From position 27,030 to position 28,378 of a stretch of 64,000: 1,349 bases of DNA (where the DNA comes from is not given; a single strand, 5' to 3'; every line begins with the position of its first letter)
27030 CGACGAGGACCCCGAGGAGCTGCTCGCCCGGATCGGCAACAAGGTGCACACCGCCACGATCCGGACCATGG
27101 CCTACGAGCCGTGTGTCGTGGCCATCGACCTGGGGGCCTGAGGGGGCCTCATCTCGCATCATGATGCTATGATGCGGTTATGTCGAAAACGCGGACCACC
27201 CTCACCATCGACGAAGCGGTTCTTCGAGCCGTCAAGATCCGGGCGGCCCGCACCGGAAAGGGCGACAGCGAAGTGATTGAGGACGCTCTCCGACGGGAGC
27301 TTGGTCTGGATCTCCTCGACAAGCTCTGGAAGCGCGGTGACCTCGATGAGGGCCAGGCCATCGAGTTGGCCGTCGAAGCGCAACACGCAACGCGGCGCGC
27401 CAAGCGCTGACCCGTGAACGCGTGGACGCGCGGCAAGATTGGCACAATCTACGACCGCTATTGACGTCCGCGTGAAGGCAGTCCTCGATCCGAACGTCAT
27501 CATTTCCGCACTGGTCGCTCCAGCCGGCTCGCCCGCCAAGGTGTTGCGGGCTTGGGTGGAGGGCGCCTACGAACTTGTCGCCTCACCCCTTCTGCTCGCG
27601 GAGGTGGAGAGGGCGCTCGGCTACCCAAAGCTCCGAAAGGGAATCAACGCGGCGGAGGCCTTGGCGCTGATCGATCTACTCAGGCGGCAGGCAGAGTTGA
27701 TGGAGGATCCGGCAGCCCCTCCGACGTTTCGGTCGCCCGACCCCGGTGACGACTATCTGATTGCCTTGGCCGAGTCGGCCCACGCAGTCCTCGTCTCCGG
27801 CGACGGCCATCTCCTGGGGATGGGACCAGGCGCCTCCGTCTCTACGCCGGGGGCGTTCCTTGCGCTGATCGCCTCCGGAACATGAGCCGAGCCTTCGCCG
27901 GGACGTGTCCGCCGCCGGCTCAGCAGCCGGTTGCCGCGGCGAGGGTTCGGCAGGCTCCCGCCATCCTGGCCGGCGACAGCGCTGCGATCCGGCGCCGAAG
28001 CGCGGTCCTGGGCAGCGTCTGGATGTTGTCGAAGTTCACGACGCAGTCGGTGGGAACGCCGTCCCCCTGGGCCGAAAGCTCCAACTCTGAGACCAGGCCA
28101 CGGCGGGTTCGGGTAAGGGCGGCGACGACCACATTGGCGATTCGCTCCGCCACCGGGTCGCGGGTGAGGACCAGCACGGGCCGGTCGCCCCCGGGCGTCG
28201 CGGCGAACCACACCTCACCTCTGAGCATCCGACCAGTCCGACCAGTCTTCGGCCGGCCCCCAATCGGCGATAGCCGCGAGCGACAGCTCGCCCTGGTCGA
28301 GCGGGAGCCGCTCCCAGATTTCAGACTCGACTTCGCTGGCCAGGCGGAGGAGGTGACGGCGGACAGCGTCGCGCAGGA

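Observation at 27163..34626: All four TA modules share a leaderless architecture, and two carry an identical 13-mer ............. placed identically before the antitoxin ATG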

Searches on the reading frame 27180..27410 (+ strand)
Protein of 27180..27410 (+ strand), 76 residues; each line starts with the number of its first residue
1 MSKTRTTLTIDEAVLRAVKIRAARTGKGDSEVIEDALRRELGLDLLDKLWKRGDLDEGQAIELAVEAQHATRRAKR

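Call 5: search_protein_families(library=pfam, proteins=[window:27180-27410:+], max_evalue=0.01)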
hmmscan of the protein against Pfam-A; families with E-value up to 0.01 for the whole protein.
window:27180-27410:+ (76 aa): 3 families
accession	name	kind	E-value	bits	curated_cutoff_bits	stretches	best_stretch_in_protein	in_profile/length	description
PF01402.27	RHH_1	-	1.3e-07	31.7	20.5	1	5-41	1-37/39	Ribbon-helix-helix protein, copG family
PF19891.5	DUF6364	-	0.00018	22.4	27.3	1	3-42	2-39/70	Family of unknown function (DUF6364)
PF07764.18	Omega_Repress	-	0.0011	19.6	33.3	1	7-41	24-58/59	Omega Transcriptional Repressor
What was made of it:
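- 27180..27410 (+): RHH antitoxin of 76 aa ('family 1'). The N-terminal strand is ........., with reading residues R5, T7 and T9. Pfam RHH_1, E=1.3e-7 (call 5).
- On Type II toxin-antitoxin module, VapBC type (27180/27472 and 34631/34897): 27180: RHH_1 at 31.7 bits, above the 20.5 cut-off (call 5).
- Closest known: MetJ met-boxes and the omega repressor heptads. Different: Omega_Repress matches the 27180 protein only weakly (E=0.0011, below the cut-off; call 5).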

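Call 9: find_encoding_contigs(protein=window:27180-27410:+, flank=3000, max_places=10)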
Protein window:27180-27410:+ (76 aa): 23 contigs read that carry it; 10 places shown.
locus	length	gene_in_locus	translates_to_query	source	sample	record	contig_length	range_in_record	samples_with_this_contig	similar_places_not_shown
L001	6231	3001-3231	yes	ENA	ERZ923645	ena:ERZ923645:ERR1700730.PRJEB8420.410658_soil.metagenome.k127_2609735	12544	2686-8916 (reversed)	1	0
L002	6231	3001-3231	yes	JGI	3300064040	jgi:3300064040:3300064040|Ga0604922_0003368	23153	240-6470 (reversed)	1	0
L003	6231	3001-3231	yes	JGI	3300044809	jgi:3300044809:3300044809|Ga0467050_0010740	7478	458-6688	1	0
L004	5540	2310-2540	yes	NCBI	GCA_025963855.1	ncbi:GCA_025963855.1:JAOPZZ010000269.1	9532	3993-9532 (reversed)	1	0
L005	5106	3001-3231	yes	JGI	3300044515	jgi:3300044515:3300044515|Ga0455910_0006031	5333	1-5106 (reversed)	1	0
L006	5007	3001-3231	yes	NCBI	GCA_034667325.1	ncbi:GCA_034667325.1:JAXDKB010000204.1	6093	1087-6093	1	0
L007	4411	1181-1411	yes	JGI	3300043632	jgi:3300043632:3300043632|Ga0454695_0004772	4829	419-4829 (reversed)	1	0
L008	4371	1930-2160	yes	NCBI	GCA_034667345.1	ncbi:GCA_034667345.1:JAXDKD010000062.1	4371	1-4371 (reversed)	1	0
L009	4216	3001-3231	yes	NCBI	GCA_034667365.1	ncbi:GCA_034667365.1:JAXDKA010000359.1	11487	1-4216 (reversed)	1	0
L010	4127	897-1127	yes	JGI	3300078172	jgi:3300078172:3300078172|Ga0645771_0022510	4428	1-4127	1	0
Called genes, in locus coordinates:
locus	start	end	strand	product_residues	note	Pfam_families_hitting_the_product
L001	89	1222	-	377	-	PF00437:T2SSE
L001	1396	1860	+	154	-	PF03449:GreA_GreB_N, PF01272:GreA_GreB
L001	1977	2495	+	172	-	PF00697:PRAI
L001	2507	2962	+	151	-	PF04075:F420H2_quin_red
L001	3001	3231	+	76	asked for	PF01402:RHH_1 (weak)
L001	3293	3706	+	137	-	PF01850:PIN (weak), PF13470:PIN_3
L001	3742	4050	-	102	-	PF02452:PemK_toxin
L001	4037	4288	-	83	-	PF01402:RHH_1 (weak)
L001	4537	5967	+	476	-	PF19295:SufBD_N, PF01458:SUFBD_core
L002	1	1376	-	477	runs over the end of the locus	PF01425:Amidase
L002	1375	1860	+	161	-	PF03449:GreA_GreB_N, PF01272:GreA_GreB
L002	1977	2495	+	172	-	PF00697:PRAI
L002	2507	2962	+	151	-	PF04075:F420H2_quin_red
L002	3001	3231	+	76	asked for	PF01402:RHH_1 (weak)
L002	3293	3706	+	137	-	PF01850:PIN (weak), PF13470:PIN_3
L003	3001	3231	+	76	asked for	PF01402:RHH_1 (weak)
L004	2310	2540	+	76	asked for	PF01402:RHH_1 (weak)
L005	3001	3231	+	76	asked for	PF01402:RHH_1 (weak)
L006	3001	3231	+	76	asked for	PF01402:RHH_1 (weak)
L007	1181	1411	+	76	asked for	PF01402:RHH_1 (weak)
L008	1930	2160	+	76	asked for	PF01402:RHH_1 (weak)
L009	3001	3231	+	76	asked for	PF01402:RHH_1 (weak)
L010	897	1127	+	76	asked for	PF01402:RHH_1 (weak)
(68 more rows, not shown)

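Call 12: find_homologous_proteins(query=window:27180-27410:+, max_evalue=0.001)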
Query window:27180-27410:+ (76 aa): 4047 proteins with E <= 0.001 among 4049 candidates; the best 120 are listed.
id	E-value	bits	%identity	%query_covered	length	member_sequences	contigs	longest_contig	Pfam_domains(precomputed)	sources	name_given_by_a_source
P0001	6.9e-39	148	100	100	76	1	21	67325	PF01402.28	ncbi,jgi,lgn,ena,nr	ncbi:MAG: hypothetical protein JWM17_1439 [Actinobacteria bacterium]|jgi:Arc/MetJ family transcripti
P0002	1.9e-38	146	99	100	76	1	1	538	PF01402.28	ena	-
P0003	2.3e-38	146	99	100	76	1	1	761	PF01402.28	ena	-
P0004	4.8e-38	145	99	100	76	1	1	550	PF01402.28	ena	-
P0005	5.7e-38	145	99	100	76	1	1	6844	PF01402.28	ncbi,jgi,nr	ncbi:MAG: hypothetical protein QOD49_2509 [Actinomycetota bacterium]|jgi:hypothetical protein|nr:hyp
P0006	5.9e-38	145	99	100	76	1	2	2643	PF01402.28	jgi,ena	jgi:hypothetical protein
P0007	2.1e-37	143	97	100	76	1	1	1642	PF01402.28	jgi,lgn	jgi:Arc/MetJ family transcription regulator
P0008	3.2e-35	136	93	100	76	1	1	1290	PF01402.28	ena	-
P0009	3.5e-34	133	91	100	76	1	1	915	PF01402.28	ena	-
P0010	2.8e-33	130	91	100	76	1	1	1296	PF01402.28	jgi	jgi:Ribbon-helix-helix protein, copG family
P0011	5.9e-32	126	86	100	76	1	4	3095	PF22180.4,PF01402.28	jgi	jgi:hypothetical protein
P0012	1.1e-31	125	83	100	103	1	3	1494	-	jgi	jgi:hypothetical protein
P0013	2.8e-31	124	83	100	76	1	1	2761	PF01402.28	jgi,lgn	jgi:hypothetical protein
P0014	4.8e-31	123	83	100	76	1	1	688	PF01402.28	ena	-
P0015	4.9e-31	123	88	95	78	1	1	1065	PF01402.28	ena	-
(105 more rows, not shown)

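Call 16: find_related_loci(query=A1, collection=genome_contigs, flank=1500)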
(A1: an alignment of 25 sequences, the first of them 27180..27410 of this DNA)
Query A1 (76 aa) in genome_contigs; peptide patterns used: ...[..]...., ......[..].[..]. (x = any residue, [..] = any of these).
355 stretches matched a pattern; 264 encode a relative of the query (tblastn E <= 1e-3); the best 80 are kept; 80 distinct loci.
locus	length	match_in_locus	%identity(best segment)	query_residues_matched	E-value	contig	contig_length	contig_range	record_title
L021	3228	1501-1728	78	1-76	7e-36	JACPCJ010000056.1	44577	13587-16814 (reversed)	MAG: Actinomycetota bacterium isolate NC_groundwater_280_Ag_S-0.65um_70_9 S6_GD2017_2_S65_scaffold_1126, whole genome sh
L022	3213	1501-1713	82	1-71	6e-35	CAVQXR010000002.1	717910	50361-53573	MAG: uncultured Thermoleophilia bacterium isolate MFD06229.bin.1.26 genome assembly, contig: contig_4774, whole genome s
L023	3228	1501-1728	80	1-76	9e-35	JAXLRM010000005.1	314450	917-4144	MAG: Acidimicrobiia bacterium isolate STL-ACT9 C1.50.fa-5, whole genome shotgun sequence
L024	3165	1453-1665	82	1-71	2e-34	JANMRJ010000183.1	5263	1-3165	MAG: Acidimicrobiales bacterium isolate OTE_51_concoct_281_sub OTE_51_k141_4986449, whole genome shotgun sequence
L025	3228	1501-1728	79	1-76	2e-34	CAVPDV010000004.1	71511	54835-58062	MAG: uncultured Actinomycetes bacterium isolate MFD00008.bin.2.49 genome assembly, contig: contig_76992, whole genome sh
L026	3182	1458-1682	80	1-75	2e-34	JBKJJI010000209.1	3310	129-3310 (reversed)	MAG: Acidimicrobiia bacterium isolate ant_bin.2 S1Ck117_848461_flag_1_multi_16.0000_len_3310, whole genome shotgun seque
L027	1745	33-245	80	1-71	4e-34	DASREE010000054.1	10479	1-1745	MAG TPA_asm: Gaiellaceae bacterium isolate SMAG_U9998 k141_1608717, whole genome shotgun sequence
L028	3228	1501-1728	79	1-76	8e-34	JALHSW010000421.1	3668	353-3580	MAG: Acidimicrobiia bacterium isolate PFL8 seq_3127605, whole genome shotgun sequence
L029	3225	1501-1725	77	1-75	9e-34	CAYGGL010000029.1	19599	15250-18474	MAG TPA_asm: uncultured Acidimicrobiaceae bacterium isolate ERP113451_co1_84 genome assembly, contig: NODE_3232_length_1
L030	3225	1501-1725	76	1-75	7e-34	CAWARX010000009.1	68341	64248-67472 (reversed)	MAG: uncultured Actinomycetes bacterium isolate MFD02416.bin.2.207 genome assembly, contig: contig_82324, whole genome s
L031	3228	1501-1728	79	1-76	3e-33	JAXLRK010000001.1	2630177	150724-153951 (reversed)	MAG: Acidimicrobiia bacterium isolate STL-ACT7 C2.255.fa-1, whole genome shotgun sequence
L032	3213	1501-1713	82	1-71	3e-33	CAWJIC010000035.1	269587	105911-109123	MAG: uncultured Chloroflexia bacterium isolate MFD03638.bin.2.4 genome assembly, contig: contig_3169, whole genome shotg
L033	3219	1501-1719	75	1-73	5e-33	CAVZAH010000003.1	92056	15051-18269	MAG: uncultured Acidimicrobiia bacterium isolate MFD01916.bin.1.57 genome assembly, contig: contig_1965, whole genome sh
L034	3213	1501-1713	77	1-71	5e-33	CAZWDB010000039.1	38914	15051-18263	MAG TPA_asm: uncultured Acidimicrobiales bacterium isolate SRP284430_co1_116 genome assembly, contig: NODE_437_length_38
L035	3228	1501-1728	74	1-76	5e-33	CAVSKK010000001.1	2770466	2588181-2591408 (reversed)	MAG: uncultured Actinomycetes bacterium isolate MFD09212.bin.1.147 genome assembly, contig: contig_10645, whole genome s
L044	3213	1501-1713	77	1-71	2e-32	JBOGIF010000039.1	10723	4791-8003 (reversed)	MAG: Acidimicrobiales bacterium isolate H1-B1_metabat2.bin.96 k127_424130, whole genome shotgun sequence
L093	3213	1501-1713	75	2-72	1e-29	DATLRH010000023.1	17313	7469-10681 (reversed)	MAG TPA_asm: Candidatus Dormiibacterota bacterium isolate SMAG_U13899 k141_1084993, whole genome shotgun sequence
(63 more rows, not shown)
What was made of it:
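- Family 1, 78 loci from different species of Acidimicrobiia, Gaiellales, Thermoleophilia, Chloroflexota and Acidobacteria MAGs, plus one Dormibacterota locus (L093, tblastn match from query residue 2) that was left out of the start-anchored counts (call 16).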

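Call 29: search_solved_structures(query=A1, max_evalue=1, show_alignments=2)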
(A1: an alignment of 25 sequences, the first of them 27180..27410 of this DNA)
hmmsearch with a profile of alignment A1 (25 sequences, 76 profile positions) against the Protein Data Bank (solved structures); distinct sequences matched with E-value up to 1: 8.
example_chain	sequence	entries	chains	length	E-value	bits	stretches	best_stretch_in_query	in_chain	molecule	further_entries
8u12_A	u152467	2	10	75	0.00089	22.5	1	1-40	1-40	Antitoxin Rv0298 | Antitoxin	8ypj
4aai_A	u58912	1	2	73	0.012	18.9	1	2-37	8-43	ORF E73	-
2d3o_1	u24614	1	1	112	0.033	17.5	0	39-66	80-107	Trigger Factor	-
2aar_7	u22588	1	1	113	0.033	17.5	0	39-66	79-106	Trigger Factor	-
3bzq_A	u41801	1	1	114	0.31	14.4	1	2-32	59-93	Nitrogen regulatory protein P-II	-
3lf0_A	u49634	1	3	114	0.31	14.4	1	2-32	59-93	Nitrogen regulatory protein P-II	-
4hv0_A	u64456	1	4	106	0.49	13.7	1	8-56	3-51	AvtR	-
5x3t_A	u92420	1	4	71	0.63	13.4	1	5-42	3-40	Antitoxin VapB26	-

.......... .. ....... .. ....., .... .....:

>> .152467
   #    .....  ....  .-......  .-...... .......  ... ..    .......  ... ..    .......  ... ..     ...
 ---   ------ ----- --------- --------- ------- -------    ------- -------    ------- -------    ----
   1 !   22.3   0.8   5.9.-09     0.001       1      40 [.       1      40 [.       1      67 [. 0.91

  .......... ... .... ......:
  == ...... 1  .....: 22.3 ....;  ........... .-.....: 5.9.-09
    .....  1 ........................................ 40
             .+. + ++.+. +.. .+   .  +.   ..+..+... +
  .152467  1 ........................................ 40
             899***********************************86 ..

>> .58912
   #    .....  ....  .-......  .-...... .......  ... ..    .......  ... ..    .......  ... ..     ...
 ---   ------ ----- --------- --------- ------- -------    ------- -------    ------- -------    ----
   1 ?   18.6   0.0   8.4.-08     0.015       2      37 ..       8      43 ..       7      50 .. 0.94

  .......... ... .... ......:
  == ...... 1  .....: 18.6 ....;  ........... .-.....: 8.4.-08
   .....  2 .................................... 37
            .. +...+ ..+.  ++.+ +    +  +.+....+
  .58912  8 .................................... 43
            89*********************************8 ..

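Call 43: search_dna_similar(query=window:27180-27410:+, collection=plasmids, mode=protein, max_evalue=0.001, max_rows=25)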
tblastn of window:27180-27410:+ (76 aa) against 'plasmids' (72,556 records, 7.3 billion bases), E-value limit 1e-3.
Records with a match: 12; places in all: 12; records where one place covers at least 80% of the query: 1.
Best place of each record, by identity: <60% 12.
By first word of the organism name: Mycobacterium 12.
By predicted mobility (MOB-suite, as given by PLSDB): mobilizable 11; non-mobilizable 1.
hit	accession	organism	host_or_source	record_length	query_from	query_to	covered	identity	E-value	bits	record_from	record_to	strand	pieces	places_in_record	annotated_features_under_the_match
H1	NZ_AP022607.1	Mycobacterium branderi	-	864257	1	76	100%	45.5%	2e-9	58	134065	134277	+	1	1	hypothetical protein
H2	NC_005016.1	Mycobacterium avium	-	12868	1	50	66%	54.9%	2e-9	59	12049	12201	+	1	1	hypothetical protein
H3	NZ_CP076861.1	Mycobacterium avium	Homo sapiens,sputum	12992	1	50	66%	54.9%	2e-9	59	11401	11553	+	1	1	hypothetical protein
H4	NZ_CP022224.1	Mycobacterium intracellulare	Homo sapiens,sputum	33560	1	50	66%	54.9%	4e-9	57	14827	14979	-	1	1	hypothetical protein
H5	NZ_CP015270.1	Mycobacterium intracellulare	cell culture,heated-cooler unit water ...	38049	1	50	66%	54.9%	4e-9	57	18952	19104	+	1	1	hypothetical protein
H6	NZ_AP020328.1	Mycobacterium avium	-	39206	1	50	66%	54.9%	4e-9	57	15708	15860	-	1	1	hypothetical protein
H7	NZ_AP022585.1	Mycobacterium marseillense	-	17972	1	50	66%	54.9%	1e-8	56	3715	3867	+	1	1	hypothetical protein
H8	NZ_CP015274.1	Mycobacterium intracellulare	Homo sapiens,cell culture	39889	1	50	66%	52.9%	4e-7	52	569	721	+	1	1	hypothetical protein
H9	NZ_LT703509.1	Mycobacterium intracellulare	natural / free-living,environmental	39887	1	50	66%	52.9%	4e-7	52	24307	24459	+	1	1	hypothetical protein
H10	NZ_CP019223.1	Mycobacterium intracellulare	Homo sapiens,human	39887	1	50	66%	52.9%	4e-7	52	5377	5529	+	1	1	hypothetical protein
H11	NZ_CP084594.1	Mycobacterium intracellulare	water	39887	1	50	66%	52.9%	4e-7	52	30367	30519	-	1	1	hypothetical protein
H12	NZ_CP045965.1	Mycobacterium intracellulare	Homo sapiens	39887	1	50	66%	52.9%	4e-7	52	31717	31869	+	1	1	hypothetical protein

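Call 44: get_annotated_region(hit=H1, flank=700)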
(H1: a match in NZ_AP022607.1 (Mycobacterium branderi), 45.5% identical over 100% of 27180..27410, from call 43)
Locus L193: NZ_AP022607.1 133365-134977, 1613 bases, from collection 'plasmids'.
description: Mycobacterium branderi strain JCM 12687 plasmid pJCM12687
organism: Mycobacterium branderi (NCBI taxid 43348)
taxonomy: Bacteria; Actinomycetota; Actinomycetes; Mycobacteriales; Mycobacteriaceae; Mycobacterium; Mycobacterium branderi
host: -; source: -; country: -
typing (MOB-suite, as given by PLSDB): non-mobilizable
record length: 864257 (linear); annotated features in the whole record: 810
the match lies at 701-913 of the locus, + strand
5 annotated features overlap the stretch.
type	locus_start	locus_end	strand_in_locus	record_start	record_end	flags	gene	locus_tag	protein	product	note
CDS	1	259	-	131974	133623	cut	-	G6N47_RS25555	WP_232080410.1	class I adenylate-forming enzyme family protein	-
CDS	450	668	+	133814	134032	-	-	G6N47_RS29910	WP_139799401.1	hypothetical protein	-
CDS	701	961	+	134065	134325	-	-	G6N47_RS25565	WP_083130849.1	hypothetical protein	-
CDS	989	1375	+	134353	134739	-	-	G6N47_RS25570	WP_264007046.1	putative toxin-antitoxin system toxin component, PIN family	-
CDS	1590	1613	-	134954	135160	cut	-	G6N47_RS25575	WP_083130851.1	type II toxin-antitoxin system VapB family antitoxin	-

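Call 45: get_annotated_region(hit=H2, flank=700)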
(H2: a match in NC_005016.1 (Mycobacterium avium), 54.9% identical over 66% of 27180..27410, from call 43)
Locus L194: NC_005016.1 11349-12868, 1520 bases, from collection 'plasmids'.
description: Mycobacterium avium plasmid pVT2, complete sequence
organism: Mycobacterium avium (NCBI taxid 1764)
taxonomy: Bacteria; Actinomycetota; Actinomycetes; Mycobacteriales; Mycobacteriaceae; Mycobacterium; Mycobacterium avium
host: -; source: -; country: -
typing (MOB-suite, as given by PLSDB): mobilizable; replicon rep_cluster_578; relaxase MOBF
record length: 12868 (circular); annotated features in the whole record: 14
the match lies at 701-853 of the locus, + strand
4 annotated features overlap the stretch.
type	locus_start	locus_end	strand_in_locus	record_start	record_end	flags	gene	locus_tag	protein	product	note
CDS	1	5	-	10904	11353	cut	-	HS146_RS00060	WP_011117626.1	hypothetical protein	-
CDS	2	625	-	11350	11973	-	-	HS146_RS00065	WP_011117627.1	ParA family protein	-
CDS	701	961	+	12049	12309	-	-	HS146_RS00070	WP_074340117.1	hypothetical protein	-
CDS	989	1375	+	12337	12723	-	-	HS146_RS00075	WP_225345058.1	putative toxin-antitoxin system toxin component, PIN family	-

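Call 46: get_annotated_region(hit=H8, flank=560)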
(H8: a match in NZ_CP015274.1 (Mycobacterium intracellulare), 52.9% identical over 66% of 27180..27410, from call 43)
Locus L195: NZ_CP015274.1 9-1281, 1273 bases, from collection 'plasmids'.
description: Mycobacterium intracellulare subsp. chimaera strain ZUERICH-1 plasmid unnamed 2, complete sequence
organism: Mycobacterium intracellulare (NCBI taxid 222805)
taxonomy: Bacteria; Actinomycetota; Actinomycetes; Mycobacteriales; Mycobacteriaceae; Mycobacterium; Mycobacterium intracellulare
host: -; source: Homo sapiens,cell culture; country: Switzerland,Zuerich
typing (MOB-suite, as given by PLSDB): mobilizable; replicon rep_cluster_578; relaxase MOBF
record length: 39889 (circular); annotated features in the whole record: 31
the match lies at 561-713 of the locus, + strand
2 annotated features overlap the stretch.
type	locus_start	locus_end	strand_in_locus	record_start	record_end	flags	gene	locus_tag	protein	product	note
CDS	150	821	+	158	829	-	-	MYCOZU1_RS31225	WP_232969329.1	hypothetical protein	-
CDS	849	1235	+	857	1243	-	-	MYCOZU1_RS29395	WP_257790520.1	putative toxin-antitoxin system toxin component, PIN family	-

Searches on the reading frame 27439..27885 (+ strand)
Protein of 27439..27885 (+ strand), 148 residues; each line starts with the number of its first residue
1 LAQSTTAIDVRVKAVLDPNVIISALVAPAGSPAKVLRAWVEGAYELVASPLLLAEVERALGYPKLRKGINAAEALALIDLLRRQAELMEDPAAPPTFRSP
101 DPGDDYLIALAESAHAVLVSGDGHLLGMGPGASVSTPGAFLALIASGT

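Call 5: search_protein_families(library=pfam, proteins=[window:27439-27885:+], max_evalue=0.01)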
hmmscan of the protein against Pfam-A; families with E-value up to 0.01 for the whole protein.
window:27439-27885:+ (148 aa): 3 families
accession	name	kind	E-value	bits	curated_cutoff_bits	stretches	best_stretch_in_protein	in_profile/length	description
PF13470.12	PIN_3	-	1.3e-14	55.4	27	1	13-122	1-113/115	PIN domain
PF01850.27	PIN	-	2e-06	28.9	23.6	1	15-124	2-113/120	PIN domain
PF10130.15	PIN_2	-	0.00086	20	22.4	1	15-129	1-119/133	PIN domain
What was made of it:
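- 27472..27885 (+): PIN_3-domain toxin of 137 aa, GTG start as called in relatives. Pfam PIN_3, E=1.3e-14 (call 5).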

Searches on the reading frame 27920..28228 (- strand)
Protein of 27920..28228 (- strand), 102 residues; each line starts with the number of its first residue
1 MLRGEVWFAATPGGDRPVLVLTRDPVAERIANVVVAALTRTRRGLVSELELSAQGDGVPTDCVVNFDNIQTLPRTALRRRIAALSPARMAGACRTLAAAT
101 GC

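Call 5: search_protein_families(library=pfam, proteins=[window:27920-28228:-], max_evalue=0.01)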
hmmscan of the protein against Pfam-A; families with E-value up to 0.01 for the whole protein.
window:27920-28228:- (102 aa): 1 family
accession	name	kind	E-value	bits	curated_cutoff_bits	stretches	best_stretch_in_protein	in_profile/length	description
PF02452.23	PemK_toxin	-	4.4e-13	49.8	23.1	1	3-98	2-107/109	PemK-like, MazF-like toxin of type II toxin-antitoxin system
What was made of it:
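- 27920..28228 (-): PemK/MazF-like toxin of 102 aa. It overlaps the antitoxin's 3' end by 14 nt. Pfam PemK_toxin, E=4.4e-13 (call 5).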
